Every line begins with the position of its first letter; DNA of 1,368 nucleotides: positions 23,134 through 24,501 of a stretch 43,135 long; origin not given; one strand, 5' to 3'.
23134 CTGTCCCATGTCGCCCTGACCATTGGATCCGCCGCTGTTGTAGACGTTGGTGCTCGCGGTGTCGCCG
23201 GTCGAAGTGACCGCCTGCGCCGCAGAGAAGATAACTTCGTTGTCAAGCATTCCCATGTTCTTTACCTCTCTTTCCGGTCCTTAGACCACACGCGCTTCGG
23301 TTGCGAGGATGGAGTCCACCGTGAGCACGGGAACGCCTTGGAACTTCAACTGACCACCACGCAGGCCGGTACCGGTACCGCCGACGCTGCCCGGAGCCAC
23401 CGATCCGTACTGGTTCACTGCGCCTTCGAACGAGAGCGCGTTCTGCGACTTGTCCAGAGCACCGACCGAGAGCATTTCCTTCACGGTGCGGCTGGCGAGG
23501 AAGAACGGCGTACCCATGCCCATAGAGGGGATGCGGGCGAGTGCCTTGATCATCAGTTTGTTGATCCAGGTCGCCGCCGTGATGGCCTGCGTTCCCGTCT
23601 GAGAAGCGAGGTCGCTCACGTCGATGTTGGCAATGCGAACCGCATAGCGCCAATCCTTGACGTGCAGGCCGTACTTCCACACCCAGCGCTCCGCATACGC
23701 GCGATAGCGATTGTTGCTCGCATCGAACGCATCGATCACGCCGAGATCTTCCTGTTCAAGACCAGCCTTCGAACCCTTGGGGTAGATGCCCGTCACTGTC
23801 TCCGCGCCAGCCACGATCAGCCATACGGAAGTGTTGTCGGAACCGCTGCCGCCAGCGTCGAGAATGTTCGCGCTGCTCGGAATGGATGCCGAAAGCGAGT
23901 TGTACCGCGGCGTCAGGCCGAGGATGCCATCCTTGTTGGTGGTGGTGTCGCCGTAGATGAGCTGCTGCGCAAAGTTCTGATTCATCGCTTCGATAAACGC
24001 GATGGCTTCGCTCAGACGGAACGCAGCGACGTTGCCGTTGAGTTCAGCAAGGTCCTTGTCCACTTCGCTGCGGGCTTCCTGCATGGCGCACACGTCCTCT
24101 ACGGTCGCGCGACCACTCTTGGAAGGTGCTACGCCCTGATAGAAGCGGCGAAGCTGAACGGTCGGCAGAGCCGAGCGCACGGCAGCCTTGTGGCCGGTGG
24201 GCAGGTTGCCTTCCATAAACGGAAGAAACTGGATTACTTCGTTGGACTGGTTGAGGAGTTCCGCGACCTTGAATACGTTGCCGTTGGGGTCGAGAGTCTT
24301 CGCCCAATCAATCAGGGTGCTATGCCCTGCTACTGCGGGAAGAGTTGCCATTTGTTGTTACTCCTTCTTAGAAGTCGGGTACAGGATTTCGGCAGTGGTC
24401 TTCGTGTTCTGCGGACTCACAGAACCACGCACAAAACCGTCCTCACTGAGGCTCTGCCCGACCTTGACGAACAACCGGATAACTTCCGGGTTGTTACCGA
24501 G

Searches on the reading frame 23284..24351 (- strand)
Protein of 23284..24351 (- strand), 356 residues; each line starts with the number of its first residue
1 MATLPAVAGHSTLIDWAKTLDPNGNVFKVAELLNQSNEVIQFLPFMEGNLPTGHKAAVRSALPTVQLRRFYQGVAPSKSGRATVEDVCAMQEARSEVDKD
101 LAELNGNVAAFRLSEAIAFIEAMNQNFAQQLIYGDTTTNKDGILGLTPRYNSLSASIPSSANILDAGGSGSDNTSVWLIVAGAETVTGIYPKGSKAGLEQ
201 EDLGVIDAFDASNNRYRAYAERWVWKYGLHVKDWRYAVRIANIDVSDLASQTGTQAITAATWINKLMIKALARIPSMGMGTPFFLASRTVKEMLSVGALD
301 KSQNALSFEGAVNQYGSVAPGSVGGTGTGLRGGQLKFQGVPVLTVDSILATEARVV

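Call 25: search_protein_families(library=phrogs, proteins=[window:23284-24351:-], max_evalue=0.001)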
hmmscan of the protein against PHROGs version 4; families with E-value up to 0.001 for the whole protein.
window:23284-24351:- (356 aa): 1 family
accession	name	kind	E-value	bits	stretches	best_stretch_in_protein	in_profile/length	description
phrog_212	-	head and packaging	4.8e-75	253.7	2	11-156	6-152/301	major head protein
